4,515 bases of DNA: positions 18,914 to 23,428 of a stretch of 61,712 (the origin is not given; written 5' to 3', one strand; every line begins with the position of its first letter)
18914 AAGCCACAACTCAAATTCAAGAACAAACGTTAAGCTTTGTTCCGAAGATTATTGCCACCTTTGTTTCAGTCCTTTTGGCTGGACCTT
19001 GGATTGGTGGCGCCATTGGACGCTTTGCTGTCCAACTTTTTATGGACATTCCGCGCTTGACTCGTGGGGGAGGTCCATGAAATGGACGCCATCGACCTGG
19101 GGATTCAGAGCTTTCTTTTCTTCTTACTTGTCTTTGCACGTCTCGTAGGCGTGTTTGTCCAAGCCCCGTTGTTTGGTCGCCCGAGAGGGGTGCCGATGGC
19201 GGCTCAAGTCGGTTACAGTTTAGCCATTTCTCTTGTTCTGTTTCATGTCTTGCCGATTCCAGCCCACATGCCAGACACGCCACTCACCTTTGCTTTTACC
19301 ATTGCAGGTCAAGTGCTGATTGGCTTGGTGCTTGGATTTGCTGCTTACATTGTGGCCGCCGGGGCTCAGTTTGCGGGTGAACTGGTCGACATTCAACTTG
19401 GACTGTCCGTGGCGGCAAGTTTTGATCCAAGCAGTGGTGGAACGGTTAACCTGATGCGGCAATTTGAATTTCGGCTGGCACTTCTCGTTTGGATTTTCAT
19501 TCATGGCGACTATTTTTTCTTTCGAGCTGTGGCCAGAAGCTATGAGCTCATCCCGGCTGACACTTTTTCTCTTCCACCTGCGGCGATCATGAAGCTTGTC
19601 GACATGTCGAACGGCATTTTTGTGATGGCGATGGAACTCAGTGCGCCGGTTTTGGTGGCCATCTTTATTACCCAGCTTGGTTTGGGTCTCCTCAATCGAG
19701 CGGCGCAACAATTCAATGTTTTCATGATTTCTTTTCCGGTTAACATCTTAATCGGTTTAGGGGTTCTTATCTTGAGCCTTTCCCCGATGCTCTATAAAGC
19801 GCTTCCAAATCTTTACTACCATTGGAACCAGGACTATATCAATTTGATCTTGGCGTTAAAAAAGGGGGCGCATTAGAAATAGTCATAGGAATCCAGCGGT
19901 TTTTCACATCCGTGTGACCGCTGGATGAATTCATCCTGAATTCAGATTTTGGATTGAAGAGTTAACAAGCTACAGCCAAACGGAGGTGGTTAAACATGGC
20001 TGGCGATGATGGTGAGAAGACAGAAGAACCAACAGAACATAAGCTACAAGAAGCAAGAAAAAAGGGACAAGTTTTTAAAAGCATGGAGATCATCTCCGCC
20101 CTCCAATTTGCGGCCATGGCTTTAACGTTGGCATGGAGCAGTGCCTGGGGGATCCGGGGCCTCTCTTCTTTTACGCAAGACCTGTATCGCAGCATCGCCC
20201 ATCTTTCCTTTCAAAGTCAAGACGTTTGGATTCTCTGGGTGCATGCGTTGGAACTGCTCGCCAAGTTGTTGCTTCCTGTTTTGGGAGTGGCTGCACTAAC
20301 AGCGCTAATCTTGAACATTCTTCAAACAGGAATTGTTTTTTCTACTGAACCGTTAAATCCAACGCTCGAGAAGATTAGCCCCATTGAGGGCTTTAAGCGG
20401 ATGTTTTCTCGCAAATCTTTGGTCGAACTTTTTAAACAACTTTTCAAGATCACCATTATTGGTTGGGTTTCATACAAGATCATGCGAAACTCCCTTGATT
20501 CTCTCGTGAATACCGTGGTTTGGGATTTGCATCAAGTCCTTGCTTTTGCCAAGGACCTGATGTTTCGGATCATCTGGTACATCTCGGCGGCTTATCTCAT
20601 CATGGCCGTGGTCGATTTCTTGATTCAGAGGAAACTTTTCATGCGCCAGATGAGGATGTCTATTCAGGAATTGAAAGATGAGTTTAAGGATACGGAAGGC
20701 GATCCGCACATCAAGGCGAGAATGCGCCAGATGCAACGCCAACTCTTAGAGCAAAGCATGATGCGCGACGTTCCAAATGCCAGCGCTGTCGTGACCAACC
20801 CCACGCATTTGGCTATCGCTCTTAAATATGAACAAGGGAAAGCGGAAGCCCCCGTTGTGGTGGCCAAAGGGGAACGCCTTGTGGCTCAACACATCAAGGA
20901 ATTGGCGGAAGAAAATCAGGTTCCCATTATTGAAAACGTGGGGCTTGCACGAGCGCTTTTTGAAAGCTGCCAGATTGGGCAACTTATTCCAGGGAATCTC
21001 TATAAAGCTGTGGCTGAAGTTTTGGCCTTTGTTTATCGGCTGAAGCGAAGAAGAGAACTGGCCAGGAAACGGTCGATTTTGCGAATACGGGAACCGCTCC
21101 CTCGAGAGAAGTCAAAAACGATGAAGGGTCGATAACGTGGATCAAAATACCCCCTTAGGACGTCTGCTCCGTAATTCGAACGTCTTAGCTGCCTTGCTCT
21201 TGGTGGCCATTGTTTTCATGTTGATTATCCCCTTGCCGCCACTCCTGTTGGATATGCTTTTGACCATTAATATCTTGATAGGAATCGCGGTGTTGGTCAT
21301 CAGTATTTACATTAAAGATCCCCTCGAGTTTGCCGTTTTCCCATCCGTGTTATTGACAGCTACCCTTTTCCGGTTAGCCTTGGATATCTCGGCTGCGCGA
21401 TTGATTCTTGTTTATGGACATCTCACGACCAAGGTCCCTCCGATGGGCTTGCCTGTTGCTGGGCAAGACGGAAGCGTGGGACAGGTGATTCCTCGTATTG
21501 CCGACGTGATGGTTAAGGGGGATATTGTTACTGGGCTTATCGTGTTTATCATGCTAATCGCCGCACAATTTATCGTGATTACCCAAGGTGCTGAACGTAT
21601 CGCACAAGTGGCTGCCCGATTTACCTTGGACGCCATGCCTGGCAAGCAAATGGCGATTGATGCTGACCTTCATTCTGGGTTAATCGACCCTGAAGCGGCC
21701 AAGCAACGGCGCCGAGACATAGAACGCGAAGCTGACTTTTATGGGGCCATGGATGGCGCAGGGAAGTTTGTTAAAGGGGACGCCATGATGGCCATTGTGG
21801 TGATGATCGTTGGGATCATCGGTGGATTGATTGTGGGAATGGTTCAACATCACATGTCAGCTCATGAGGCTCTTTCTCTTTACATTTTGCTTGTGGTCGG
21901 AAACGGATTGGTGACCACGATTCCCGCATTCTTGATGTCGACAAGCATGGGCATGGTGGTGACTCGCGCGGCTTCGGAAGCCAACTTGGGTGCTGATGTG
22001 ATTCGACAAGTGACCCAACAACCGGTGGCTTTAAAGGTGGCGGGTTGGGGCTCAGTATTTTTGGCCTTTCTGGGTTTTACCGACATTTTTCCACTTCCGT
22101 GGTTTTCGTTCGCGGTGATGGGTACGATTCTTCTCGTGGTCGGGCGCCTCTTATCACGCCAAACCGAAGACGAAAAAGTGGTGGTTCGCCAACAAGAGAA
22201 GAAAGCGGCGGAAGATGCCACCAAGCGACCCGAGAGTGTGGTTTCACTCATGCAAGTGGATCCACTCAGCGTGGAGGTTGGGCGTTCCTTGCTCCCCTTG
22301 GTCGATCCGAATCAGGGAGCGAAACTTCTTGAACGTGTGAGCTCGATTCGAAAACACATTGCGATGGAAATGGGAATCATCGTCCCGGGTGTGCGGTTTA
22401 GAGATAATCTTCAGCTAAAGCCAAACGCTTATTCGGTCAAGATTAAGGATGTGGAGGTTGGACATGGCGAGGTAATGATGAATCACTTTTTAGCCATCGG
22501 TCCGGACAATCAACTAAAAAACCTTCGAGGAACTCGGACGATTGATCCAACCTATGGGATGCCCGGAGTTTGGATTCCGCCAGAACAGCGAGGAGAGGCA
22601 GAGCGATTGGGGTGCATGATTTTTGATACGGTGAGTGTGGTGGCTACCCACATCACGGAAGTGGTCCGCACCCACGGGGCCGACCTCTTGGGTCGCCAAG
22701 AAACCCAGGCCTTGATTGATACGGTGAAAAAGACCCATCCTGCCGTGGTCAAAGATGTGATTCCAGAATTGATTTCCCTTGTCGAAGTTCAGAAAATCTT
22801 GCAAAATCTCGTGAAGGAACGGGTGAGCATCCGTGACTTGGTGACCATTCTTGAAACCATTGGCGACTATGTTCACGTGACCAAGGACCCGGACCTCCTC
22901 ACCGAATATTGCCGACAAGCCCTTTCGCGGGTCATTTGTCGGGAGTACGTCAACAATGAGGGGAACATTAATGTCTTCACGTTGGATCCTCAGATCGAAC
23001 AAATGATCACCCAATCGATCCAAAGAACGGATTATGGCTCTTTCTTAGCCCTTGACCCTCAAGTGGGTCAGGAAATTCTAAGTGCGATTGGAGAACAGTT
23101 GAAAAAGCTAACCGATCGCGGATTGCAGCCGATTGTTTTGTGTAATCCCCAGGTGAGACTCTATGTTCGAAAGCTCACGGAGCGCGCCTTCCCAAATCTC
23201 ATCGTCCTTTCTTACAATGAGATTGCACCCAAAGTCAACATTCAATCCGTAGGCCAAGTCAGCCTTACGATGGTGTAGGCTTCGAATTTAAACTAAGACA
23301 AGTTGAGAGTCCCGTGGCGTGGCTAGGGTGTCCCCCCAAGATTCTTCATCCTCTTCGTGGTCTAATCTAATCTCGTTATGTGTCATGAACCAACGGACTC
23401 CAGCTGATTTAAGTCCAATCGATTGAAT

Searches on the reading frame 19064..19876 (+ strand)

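Call 63: search_protein_families(library=pfam, proteins=[window:19064-19876:+], max_evalue=0.00001)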
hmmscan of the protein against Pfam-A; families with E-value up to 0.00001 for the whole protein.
window:19064-19876:+ (270 aa): 1 family
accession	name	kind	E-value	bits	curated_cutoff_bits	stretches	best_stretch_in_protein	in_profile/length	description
PF01311.25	Bac_export_1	-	5e-53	180.5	27.8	1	18-244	2-221/230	Bacterial export proteins, family 1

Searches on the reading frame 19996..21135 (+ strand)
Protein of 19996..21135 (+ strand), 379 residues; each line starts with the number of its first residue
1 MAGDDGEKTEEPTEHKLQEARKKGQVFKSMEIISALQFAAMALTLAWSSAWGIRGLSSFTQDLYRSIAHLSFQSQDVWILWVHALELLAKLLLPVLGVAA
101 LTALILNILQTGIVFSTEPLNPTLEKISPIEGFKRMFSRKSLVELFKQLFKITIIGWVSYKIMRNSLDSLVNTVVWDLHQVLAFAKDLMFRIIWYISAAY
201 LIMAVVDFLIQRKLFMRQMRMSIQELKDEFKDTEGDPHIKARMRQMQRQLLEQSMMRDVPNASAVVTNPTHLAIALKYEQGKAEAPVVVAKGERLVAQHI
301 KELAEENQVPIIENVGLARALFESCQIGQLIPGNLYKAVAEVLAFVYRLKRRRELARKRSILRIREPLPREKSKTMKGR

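Call 63: search_protein_families(library=pfam, proteins=[window:19996-21135:+], max_evalue=0.00001)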
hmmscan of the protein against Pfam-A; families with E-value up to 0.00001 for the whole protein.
window:19996-21135:+ (379 aa): 1 family
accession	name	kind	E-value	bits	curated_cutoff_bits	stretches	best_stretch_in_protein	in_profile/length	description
PF01312.24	Bac_export_2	-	1.8e-124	415.8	24.4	1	6-346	1-335/335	FlhB HrpN YscU SpaS Family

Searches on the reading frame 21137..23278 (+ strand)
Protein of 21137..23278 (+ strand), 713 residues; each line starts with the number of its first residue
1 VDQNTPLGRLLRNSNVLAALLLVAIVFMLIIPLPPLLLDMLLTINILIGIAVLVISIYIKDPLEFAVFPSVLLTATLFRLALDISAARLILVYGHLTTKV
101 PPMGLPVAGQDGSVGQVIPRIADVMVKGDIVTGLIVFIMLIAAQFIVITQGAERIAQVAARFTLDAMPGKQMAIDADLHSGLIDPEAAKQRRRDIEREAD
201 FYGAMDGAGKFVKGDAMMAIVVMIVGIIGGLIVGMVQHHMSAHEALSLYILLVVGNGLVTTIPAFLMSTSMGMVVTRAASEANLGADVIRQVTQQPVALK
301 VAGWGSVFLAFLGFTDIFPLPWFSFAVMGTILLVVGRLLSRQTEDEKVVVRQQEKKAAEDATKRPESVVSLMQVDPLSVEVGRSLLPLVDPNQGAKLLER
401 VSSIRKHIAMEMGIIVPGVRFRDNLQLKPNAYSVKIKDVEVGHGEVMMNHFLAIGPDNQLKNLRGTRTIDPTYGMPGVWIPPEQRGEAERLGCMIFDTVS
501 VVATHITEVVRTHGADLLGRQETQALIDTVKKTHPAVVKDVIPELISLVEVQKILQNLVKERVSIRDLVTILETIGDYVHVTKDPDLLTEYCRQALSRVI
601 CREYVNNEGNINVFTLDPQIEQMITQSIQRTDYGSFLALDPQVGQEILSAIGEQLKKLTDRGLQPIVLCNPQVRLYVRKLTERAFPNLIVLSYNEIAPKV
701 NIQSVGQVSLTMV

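Call 63: search_protein_families(library=pfam, proteins=[window:21137-23278:+], max_evalue=0.00001)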
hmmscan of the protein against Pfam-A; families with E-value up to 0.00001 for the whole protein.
window:21137-23278:+ (713 aa): 1 family
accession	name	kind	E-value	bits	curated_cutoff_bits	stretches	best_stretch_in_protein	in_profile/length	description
PF00771.25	FHIPEP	-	1.7e-244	813.7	29.1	1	25-700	1-656/657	FHIPEP family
